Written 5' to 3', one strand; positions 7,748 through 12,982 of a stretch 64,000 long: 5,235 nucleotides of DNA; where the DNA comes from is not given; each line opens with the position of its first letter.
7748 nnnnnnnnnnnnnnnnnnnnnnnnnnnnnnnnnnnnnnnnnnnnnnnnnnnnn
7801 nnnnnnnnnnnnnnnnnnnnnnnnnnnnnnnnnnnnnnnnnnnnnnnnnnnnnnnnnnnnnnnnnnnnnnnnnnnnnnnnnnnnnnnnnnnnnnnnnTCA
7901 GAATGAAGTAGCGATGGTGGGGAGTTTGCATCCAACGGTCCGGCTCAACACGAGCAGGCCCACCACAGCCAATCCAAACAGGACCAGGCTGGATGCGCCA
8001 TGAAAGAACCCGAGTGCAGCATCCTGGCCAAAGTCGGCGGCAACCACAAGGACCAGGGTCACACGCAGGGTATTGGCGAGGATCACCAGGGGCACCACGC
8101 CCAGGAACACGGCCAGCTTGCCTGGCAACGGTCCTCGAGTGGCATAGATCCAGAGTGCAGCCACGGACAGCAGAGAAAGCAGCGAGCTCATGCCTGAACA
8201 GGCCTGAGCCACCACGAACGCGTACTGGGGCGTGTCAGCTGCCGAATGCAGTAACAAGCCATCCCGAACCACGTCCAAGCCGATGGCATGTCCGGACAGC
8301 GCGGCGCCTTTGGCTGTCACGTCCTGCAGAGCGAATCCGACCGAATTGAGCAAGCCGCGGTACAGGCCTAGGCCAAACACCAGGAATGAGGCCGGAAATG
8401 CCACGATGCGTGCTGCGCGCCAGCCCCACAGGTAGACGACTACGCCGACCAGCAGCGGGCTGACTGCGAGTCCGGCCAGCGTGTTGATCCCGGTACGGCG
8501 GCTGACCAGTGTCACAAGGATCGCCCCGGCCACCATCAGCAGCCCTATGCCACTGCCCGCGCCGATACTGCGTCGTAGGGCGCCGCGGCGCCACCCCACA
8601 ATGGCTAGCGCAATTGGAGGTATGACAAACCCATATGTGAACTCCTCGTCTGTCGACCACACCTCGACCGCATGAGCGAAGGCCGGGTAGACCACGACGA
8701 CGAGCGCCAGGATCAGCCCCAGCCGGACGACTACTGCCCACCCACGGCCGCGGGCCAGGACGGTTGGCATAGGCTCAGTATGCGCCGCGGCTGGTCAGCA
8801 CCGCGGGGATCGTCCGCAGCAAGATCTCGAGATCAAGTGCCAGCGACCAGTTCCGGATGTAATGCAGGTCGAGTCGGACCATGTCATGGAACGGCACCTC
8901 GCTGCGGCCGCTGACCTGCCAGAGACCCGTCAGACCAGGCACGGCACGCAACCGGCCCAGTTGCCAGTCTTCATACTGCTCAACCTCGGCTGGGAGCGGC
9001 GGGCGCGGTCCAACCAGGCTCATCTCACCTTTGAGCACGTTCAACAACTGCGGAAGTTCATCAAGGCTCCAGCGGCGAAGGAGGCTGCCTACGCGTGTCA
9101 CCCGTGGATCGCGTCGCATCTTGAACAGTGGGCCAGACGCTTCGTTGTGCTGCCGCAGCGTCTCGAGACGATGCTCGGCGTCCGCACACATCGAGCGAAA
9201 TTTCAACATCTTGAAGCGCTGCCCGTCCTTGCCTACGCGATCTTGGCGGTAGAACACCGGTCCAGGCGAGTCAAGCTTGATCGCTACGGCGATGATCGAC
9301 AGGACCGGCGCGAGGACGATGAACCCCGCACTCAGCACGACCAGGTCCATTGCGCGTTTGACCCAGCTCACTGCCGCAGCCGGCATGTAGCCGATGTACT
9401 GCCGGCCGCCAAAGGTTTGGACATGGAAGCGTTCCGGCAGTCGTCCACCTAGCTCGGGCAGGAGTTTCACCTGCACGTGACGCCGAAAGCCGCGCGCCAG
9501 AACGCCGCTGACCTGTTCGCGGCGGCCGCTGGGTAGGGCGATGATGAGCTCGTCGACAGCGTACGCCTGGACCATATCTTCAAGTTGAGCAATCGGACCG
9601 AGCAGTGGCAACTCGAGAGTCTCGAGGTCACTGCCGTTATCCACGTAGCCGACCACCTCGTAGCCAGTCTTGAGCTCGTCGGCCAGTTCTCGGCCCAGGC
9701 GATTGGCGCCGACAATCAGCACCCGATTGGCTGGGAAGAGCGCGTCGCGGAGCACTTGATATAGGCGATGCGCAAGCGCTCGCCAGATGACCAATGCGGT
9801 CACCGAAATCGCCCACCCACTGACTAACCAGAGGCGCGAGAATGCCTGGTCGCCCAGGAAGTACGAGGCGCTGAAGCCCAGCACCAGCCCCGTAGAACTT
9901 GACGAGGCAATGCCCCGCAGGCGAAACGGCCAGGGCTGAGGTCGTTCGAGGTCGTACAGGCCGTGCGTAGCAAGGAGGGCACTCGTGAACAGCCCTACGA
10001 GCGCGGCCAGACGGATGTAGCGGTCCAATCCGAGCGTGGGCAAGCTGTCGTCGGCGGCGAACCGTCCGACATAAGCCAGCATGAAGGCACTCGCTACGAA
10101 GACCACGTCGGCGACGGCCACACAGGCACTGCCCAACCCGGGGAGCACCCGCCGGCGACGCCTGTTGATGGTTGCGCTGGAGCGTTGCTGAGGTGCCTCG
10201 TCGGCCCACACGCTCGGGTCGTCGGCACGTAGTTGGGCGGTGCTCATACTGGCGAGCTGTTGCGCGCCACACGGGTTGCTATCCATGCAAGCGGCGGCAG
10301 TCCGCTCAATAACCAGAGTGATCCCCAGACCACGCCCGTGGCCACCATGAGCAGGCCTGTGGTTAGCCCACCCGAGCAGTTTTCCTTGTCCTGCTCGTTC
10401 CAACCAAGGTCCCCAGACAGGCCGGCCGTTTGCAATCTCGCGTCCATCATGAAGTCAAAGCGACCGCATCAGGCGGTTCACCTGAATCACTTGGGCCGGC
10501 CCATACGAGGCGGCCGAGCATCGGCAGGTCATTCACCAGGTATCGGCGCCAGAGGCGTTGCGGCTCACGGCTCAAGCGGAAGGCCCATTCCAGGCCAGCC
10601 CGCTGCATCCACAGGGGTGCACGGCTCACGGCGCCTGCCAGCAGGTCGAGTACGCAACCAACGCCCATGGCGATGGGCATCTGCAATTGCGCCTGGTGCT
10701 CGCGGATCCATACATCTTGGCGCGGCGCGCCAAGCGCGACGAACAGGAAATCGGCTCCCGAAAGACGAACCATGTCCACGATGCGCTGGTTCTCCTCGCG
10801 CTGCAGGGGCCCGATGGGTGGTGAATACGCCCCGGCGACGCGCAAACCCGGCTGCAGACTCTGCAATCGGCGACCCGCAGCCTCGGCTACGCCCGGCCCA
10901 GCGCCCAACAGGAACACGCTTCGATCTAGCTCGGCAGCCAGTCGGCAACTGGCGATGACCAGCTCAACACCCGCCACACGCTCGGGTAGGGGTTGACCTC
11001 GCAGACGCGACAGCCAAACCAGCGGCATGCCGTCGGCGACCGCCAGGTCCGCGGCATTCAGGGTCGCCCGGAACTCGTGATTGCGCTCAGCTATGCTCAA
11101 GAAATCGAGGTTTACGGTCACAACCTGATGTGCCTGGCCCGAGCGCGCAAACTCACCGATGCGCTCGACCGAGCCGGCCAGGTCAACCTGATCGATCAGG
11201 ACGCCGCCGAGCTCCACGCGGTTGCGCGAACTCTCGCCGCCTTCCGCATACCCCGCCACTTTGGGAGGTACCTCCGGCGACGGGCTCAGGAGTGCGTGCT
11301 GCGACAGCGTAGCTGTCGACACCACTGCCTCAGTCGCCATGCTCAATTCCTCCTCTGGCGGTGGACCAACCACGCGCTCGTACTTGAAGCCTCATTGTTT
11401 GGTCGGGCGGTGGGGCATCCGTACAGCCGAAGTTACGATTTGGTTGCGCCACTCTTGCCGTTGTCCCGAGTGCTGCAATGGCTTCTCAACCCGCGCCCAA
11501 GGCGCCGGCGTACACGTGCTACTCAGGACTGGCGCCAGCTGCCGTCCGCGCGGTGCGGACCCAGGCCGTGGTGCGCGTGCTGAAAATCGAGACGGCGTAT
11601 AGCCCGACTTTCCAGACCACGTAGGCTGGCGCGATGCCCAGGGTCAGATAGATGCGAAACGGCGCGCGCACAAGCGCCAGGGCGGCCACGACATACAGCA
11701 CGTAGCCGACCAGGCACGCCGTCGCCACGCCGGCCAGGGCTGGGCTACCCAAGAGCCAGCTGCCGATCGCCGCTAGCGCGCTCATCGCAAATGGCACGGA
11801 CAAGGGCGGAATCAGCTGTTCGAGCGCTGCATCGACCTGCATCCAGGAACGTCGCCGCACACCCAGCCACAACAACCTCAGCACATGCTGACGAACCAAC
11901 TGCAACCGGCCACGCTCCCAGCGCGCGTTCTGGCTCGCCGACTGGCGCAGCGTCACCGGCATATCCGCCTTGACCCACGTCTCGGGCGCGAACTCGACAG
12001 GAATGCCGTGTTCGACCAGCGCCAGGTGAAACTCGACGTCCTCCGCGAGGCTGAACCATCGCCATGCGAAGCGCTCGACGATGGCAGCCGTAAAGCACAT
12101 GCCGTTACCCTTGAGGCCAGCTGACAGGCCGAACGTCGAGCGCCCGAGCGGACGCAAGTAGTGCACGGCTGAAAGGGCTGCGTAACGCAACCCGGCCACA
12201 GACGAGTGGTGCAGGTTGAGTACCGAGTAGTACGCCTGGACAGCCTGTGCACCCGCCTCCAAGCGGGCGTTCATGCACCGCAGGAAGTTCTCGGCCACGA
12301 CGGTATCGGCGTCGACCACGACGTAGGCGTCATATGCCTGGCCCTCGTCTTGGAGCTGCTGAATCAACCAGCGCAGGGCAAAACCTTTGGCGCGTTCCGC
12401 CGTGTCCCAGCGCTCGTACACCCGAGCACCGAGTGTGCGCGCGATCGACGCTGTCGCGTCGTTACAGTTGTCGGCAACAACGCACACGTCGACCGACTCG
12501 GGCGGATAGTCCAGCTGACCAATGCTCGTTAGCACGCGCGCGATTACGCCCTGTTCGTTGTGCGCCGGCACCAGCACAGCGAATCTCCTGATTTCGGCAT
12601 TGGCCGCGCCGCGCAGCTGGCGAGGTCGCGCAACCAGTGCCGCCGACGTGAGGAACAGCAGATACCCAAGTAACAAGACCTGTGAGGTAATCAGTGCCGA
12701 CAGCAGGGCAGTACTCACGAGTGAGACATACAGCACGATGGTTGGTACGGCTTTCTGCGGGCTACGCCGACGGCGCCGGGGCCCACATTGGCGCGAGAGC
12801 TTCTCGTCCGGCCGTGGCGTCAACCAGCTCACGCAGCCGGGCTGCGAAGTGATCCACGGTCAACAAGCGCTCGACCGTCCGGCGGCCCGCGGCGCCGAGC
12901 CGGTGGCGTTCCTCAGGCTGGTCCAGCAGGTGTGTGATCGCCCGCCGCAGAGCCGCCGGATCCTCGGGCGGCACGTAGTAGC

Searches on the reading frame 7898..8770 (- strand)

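Call 12: search_protein_families(library=pfam, proteins=[window:7898-8770:-], max_evalue=0.001)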
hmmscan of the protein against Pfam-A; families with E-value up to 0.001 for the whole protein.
window:7898-8770:- (290 aa): 1 family
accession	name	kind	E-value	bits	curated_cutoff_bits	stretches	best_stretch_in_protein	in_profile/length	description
PF09721.15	Exosortase_EpsH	-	4.5e-46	157.7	25.7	1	21-275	2-250/254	Transmembrane exosortase (Exosortase_EpsH)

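Call 44: search_protein_families(library=ncbifam, proteins=[window:7898-8770:-], max_evalue=0.1)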
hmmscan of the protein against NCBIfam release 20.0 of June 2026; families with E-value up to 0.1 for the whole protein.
window:7898-8770:- (290 aa): 16 families
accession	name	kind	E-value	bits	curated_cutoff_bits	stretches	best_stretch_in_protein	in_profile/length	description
TIGR03109.2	exosort_XrtA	exception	2.8e-39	135.1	208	1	17-276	4-256/261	exosortase A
TIGR02602.1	8TM_EpsH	subfamily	1.6e-34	119.5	105.55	1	36-272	2-233/241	exosortase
NF038142.1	exosort_XrtW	exception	2.2e-32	112.1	425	1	17-275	6-261/494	exosortase W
TIGR04152.1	exosort_VPLPA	exception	2.9e-30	105.8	400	1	37-274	4-237/486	VPLPA-CTERM-specific exosortase XrtD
NF035943.2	exosort_XrtV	exception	3.6e-30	105.2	313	1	18-278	7-265/270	exosortase V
TIGR03113.1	exosort_XrtB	exception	2.2e-22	80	275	1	19-273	4-258/268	exosortase B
TIGR04178.1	exo_archaeo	signature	7.8e-16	58.2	23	1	186-275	2-90/97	exosortase/archaeosortase family protein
TIGR04151.1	exosort_VPDSG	exception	8.6e-14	51.6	300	1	16-275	30-295/306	VPDSG-CTERM-specific exosortase XrtC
NF033770.1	exosort_XrtT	exception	3.1e-08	32.6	250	1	18-278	3-266/472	exosortase T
TIGR03763.1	cyanoexo_CrtA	exception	4.5e-08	32.9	150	1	73-273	62-252/260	cyanoexosortase A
TIGR03762.1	archaeo_artC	exception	7.3e-05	22.7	100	1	163-273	161-268/274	archaeosortase C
NF033464.1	cyanoexo_CrtC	exception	0.00046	19.9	225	1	75-259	70-254/278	cyanoexosortase C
TIGR03110.1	exosort_Gpos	exception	0.0072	16.3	102.75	1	149-264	51-163/187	exosortase family protein XrtG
TIGR04476.1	exosort_XrtN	exception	0.016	14.4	200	1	85-268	59-235/406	exosortase N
NF045528.1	heimosortase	equivalog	0.034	14.2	130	1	181-252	82-155/199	heimdallarchaeosortase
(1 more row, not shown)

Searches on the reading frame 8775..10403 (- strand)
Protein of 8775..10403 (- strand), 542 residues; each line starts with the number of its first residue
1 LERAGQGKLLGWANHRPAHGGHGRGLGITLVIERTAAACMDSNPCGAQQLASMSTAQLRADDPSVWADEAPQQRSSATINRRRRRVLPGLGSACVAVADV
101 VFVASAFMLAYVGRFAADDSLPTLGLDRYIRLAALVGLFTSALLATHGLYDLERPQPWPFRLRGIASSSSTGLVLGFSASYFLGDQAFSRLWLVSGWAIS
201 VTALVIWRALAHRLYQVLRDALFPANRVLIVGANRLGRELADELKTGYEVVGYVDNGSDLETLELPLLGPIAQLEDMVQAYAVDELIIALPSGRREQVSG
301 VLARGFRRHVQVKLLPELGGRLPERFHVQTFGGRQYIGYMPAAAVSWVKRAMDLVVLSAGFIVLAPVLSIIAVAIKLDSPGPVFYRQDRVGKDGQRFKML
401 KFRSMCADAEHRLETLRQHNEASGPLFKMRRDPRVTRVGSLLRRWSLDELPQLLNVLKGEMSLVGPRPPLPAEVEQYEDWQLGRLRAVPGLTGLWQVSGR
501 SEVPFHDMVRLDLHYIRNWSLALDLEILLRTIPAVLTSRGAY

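Call 12: search_protein_families(library=pfam, proteins=[window:8775-10403:-], max_evalue=0.001)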
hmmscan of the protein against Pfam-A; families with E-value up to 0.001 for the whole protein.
window:8775-10403:- (542 aa): 2 families
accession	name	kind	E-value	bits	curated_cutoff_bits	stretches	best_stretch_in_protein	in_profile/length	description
PF02397.22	Bac_transf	-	1.9e-67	226.7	27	1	349-536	1-178/179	Bacterial sugar transferase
PF13727.12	CoA_binding_3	-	2.9e-20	73.4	25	1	148-316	4-175/175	CoA-binding domain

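Call 90: search_protein_families(library=ncbifam, proteins=[window:8775-10403:-], max_evalue=0.00001)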
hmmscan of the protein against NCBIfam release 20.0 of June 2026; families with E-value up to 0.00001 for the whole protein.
window:8775-10403:- (542 aa): 10 families
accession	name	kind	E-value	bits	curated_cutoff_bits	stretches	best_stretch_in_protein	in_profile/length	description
TIGR03025.1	EPS_sugtrans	subfamily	4.6e-124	415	295.55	1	98-542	2-445/445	exopolysaccharide biosynthesis polyprenyl glycosylphosphotransferase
TIGR03023.1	WcaJ_sugtrans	equivalog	1.5e-106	357.4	410.75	1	98-542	2-453/453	undecaprenyl-phosphate glucose phosphotransferase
TIGR03022.1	WbaP_sugtrans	subfamily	3.4e-98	329.8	403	1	97-542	3-456/456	undecaprenyl-phosphate galactose phosphotransferase WbaP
NF041877.1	EPS_EpsZ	equivalog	5.9e-86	288.9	800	1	198-541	104-458/459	exopolysaccharide biosynthesis polyisoprenyl-phosphate hexose-1-phosphate transferase EpsZ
NF052601.1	undeca_RfbP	equivalog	9.3e-62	208.5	330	1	345-542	41-244/244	undecaprenyl-phosphate galactose phosphotransferase family protein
TIGR03013.1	EpsB_2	subfamily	2.4e-61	208.1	393.35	1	98-541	2-442/443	TIGR03013 family XrtA/PEP-CTERM system glycosyltransferase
NF050817.1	PolSacchBiosHfsE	equivalog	1.5e-49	169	750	1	131-540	49-464/467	polysaccharide biosynthesis protein HfsE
NF007518.0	PRK10124.1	equivalog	7.3e-49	166.7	684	1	192-542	111-464/464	undecaprenyl-phosphate glucose phosphotransferase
NF011751.0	PRK15204.1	equivalog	5.6e-48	163.7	907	1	106-542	37-476/476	undecaprenyl-phosphate galactose phosphotransferase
NF045514.1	glycotran_HepC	equivalog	1.3e-25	90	140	1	344-468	112-211/220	heterocyst development glycosyltransferase HepC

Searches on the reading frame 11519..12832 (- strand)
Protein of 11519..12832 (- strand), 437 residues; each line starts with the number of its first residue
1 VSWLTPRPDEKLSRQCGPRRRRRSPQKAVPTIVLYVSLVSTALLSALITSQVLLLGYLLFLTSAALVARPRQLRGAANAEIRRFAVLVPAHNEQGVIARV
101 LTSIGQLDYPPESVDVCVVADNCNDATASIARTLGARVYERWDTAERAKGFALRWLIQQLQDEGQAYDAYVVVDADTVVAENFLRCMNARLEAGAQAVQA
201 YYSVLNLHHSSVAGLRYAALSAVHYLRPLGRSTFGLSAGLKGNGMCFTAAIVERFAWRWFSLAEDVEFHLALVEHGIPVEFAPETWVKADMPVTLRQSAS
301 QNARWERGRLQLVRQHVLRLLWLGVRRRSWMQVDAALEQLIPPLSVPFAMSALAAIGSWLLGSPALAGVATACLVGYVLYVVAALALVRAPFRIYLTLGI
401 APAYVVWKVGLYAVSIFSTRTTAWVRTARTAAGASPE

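Call 12: search_protein_families(library=pfam, proteins=[window:11519-12832:-], max_evalue=0.001)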
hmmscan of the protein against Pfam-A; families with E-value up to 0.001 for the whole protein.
window:11519-12832:- (437 aa): 4 families
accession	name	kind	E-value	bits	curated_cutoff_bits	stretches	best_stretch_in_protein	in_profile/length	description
PF13641.12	Glyco_tranf_2_3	-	1.9e-26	94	27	1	83-308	2-230/230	Glycosyltransferase like family 2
PF13632.12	Glyco_trans_2_3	-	2e-17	64.1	27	1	171-381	3-180/198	Glycosyl transferase family group 2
PF00535.33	Glycos_transf_2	-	5.3e-08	33.4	23.3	1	86-198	2-111/168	Glycosyl transferase family 2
PF13506.12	Glyco_transf_21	-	0.00018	21.4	21.7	1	165-307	29-174/174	Glycosyl transferase family 21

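Call 90: search_protein_families(library=ncbifam, proteins=[window:11519-12832:-], max_evalue=0.00001)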
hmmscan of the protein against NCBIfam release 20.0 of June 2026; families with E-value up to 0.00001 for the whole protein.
window:11519-12832:- (437 aa): 6 families
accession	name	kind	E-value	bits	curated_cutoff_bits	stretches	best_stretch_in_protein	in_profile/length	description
NF041865.1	EpsU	equivalog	4.6e-84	282.7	700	1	55-431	15-392/394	exopolysaccharide biosynthesis GT2 family glycosyltransferase EpsU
NF053846.1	glyco_with_XrtP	equivalog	1e-11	44.2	520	1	50-199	12-166/440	XrtP-associated glycosyltransferase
TIGR03937.1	PgaC_IcaA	equivalog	2.9e-10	39.7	422.3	1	50-331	13-291/407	poly-beta-1,6-N-acetyl-D-glucosamine synthase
TIGR03469.1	HpnB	hypoth_equivalog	7.8e-08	31.7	379.25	1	43-197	6-166/386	hopene-associated glycosyltransferase HpnB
TIGR03965.1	mycofact_glyco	equivalog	2.1e-07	30.2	280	1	73-413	65-409/467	mycofactocin biosynthesis glycosyltransferase MftF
NF010496.0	PRK13915.1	equivalog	1e-06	28.1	262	1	80-147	29-97/307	glucosyl-3-phosphoglycerate synthase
